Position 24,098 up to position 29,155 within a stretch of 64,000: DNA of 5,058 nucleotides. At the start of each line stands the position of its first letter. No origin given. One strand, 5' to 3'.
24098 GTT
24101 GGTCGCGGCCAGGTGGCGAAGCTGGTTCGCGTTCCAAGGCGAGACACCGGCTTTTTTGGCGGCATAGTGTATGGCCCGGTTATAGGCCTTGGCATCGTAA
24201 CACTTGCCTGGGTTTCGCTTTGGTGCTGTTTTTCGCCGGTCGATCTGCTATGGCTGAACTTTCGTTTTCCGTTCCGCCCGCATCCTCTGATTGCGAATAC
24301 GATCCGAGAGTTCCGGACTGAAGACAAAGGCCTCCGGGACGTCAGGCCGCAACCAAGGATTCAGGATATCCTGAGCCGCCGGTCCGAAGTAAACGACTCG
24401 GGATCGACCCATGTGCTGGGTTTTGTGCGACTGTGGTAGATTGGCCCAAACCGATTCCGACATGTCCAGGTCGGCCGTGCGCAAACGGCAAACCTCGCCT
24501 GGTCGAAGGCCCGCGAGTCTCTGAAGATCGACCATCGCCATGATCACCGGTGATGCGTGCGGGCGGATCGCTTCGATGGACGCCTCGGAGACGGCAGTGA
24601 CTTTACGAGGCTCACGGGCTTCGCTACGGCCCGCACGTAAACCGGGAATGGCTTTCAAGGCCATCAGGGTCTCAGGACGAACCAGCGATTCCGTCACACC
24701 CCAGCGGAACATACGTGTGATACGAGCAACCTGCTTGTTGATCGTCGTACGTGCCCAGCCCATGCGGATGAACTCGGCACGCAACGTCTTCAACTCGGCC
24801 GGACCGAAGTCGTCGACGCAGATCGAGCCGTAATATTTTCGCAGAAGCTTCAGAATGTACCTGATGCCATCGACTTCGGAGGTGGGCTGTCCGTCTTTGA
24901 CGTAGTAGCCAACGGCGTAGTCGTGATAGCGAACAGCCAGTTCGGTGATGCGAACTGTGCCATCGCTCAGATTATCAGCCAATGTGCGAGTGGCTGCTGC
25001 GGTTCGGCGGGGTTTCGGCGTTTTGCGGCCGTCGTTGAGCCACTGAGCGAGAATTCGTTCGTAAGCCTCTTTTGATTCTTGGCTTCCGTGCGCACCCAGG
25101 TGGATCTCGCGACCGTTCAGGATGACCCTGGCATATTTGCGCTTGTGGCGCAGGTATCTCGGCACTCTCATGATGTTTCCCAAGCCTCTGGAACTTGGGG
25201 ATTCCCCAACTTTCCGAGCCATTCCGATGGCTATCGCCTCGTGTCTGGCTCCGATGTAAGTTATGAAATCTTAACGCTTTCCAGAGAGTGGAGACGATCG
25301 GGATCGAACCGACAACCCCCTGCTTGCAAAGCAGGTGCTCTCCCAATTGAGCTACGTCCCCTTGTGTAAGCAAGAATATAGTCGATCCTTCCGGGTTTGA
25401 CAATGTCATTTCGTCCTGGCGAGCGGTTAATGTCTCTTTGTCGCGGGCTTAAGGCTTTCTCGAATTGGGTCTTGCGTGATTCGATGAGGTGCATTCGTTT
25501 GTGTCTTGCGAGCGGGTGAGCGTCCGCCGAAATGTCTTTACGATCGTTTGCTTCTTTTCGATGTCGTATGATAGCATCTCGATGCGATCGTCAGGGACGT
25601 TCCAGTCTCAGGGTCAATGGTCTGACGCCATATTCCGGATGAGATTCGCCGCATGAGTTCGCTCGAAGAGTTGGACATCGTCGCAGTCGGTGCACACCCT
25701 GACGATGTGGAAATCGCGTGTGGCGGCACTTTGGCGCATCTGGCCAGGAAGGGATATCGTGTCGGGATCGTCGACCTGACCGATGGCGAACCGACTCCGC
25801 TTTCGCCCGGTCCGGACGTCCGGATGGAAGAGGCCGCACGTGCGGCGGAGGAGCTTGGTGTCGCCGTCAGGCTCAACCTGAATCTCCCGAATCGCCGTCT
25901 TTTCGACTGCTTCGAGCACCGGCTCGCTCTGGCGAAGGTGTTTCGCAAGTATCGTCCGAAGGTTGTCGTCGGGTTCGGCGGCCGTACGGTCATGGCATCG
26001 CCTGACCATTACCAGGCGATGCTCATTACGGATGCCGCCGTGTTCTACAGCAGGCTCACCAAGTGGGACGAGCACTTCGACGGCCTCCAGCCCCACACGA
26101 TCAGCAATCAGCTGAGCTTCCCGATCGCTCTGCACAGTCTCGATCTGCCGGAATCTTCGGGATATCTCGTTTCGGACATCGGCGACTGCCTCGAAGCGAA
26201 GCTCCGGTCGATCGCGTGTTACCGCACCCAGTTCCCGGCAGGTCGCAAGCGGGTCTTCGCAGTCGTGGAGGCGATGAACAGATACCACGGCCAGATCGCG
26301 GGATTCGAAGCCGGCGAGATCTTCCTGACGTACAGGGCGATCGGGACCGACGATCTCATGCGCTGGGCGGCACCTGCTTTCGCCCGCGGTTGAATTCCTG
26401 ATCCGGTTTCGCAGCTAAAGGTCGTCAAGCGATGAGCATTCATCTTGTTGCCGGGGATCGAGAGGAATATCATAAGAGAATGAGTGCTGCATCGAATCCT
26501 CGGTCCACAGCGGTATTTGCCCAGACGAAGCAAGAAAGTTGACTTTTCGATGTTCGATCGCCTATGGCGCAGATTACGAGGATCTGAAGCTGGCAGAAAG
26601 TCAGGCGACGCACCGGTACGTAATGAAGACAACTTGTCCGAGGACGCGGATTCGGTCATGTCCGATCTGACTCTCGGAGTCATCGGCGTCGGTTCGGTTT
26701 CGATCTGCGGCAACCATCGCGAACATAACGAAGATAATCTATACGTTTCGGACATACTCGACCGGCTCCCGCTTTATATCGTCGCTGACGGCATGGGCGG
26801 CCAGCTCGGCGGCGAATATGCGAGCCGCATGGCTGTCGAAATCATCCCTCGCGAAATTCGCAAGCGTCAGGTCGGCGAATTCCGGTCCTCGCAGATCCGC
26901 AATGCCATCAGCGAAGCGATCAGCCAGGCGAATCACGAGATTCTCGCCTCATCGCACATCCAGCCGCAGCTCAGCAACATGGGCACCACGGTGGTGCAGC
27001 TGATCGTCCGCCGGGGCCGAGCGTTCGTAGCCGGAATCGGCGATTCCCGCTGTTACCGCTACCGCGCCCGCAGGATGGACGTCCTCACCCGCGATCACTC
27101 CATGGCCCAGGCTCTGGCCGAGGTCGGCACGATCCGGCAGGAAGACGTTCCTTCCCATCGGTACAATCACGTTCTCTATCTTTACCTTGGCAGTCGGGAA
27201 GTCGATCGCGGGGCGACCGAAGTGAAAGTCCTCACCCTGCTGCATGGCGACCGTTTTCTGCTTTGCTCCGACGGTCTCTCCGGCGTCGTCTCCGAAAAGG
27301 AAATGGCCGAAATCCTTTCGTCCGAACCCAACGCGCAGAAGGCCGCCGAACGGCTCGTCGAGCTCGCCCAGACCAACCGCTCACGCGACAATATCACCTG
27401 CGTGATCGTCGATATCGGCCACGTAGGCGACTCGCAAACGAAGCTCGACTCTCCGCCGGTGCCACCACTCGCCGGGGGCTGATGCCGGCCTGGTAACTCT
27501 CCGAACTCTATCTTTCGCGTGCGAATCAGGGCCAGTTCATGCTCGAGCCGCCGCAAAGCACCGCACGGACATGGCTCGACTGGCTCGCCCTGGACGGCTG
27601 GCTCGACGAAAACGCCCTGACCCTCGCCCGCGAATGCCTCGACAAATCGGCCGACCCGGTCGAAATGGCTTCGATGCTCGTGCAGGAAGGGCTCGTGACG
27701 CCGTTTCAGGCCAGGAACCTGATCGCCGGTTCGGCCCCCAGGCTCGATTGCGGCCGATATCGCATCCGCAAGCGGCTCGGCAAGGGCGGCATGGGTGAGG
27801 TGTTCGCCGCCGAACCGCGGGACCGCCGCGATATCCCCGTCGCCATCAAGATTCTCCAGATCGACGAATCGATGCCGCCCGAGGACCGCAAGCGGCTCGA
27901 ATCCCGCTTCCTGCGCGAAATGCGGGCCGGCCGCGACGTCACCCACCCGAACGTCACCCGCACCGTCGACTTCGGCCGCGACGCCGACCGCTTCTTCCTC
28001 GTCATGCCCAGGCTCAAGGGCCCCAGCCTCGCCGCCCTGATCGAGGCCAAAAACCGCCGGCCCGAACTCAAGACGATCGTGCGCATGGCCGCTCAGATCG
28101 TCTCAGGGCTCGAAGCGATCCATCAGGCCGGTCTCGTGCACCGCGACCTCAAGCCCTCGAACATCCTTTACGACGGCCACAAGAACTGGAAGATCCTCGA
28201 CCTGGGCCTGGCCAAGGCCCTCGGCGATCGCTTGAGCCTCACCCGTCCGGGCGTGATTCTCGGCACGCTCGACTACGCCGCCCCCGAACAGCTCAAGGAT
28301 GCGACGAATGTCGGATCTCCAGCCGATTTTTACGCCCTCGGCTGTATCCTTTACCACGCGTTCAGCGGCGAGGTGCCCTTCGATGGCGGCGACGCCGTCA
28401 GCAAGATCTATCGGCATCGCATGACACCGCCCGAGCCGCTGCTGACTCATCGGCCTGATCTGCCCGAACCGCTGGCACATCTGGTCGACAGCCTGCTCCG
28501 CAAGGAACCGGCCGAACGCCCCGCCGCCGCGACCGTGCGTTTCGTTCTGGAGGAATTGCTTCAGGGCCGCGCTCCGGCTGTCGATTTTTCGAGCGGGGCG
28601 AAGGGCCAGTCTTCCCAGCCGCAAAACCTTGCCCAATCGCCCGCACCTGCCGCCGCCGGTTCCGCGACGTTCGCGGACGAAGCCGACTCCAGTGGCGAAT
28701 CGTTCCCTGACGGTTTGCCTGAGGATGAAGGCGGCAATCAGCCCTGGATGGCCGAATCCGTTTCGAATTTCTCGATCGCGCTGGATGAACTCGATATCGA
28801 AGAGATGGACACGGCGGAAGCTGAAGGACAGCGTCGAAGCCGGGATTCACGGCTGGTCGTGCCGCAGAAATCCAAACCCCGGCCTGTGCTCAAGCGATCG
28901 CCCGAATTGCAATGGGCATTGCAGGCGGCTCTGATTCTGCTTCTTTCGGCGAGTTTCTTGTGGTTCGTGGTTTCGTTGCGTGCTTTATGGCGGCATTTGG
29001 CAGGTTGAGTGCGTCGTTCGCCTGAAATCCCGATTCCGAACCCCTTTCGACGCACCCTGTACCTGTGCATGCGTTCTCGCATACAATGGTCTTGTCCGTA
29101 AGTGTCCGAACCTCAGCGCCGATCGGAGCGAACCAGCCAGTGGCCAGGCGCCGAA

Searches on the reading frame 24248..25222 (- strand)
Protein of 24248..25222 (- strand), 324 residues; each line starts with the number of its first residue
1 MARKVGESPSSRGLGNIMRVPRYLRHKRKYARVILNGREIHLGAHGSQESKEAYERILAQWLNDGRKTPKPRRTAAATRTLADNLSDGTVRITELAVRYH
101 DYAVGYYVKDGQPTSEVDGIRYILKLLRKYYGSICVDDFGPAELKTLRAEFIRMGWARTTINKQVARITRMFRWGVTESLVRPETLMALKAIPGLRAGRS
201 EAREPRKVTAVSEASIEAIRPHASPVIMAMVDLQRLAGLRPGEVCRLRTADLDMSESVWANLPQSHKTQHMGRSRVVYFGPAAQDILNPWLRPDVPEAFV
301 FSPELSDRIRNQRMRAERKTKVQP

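Call 88: search_protein_families(library=pfam, proteins=[window:24248-25222:-], max_evalue=0.001)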
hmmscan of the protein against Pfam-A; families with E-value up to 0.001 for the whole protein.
window:24248-25222:- (324 aa): 1 family
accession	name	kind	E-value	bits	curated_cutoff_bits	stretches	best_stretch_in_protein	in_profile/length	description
PF00589.27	Phage_integrase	-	1e-05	25.9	27.1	1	228-315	25-111/172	Phage integrase family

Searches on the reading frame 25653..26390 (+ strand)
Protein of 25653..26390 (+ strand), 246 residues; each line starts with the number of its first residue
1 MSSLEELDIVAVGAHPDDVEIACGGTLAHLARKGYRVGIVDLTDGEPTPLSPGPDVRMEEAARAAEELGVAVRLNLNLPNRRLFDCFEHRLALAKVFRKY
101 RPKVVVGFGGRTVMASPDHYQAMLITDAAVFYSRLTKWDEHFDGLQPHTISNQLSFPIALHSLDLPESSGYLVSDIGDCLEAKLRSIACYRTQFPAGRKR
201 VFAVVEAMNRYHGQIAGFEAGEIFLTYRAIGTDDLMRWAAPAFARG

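Call 88: search_protein_families(library=pfam, proteins=[window:25653-26390:+], max_evalue=0.001)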
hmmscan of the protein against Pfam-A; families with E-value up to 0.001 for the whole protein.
window:25653-26390:+ (246 aa): 1 family
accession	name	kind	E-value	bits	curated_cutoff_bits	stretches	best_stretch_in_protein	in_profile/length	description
PF02585.22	PIG-L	-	8.3e-21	75.3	28.2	1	11-129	2-128/129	GlcNAc-PI de-N-acetylase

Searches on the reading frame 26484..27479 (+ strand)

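Call 88: search_protein_families(library=pfam, proteins=[window:26484-27479:+], max_evalue=0.001)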
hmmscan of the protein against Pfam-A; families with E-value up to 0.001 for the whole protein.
window:26484-27479:+ (332 aa): 2 families
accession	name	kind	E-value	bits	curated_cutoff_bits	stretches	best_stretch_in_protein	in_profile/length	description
PF13672.11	PP2C_2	-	6.1e-18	65.6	24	1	80-277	10-187/209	Protein phosphatase 2C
PF00481.26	PP2C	-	5.3e-12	46.4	20.3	1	107-209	42-144/255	Protein phosphatase 2C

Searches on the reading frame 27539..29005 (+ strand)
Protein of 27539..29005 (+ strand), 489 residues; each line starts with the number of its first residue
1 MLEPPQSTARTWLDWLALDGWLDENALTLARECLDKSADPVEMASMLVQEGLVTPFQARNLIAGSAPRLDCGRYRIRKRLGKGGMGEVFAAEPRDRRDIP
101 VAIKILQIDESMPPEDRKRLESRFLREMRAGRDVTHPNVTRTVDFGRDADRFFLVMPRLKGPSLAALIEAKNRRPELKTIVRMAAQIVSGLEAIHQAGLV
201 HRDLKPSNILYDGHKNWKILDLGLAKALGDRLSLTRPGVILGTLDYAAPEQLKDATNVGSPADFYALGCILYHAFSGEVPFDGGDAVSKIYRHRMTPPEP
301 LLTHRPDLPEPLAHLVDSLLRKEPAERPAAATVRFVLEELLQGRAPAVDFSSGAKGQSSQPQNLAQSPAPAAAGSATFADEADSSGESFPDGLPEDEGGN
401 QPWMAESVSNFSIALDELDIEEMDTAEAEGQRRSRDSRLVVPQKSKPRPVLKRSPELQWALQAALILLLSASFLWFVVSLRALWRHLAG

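Call 88: search_protein_families(library=pfam, proteins=[window:27539-29005:+], max_evalue=0.001)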
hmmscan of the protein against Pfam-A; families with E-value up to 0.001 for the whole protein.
window:27539-29005:+ (489 aa): 4 families
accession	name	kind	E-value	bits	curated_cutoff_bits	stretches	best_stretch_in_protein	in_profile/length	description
PF00069.31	Pkinase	-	3.7e-49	167.9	31.7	1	74-332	1-256/263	Protein kinase domain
PF07714.23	PK_Tyr_Ser-Thr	-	2.7e-30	106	23.1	1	76-333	3-254/258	Protein tyrosine and serine/threonine kinase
PF01636.29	APH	-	3e-06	27.6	23.2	0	196-225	167-197/239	Phosphotransferase enzyme family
PF03109.22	ABC1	-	4e-06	26.6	22.9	1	123-230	119-219/244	ABC1 atypical kinase-like domain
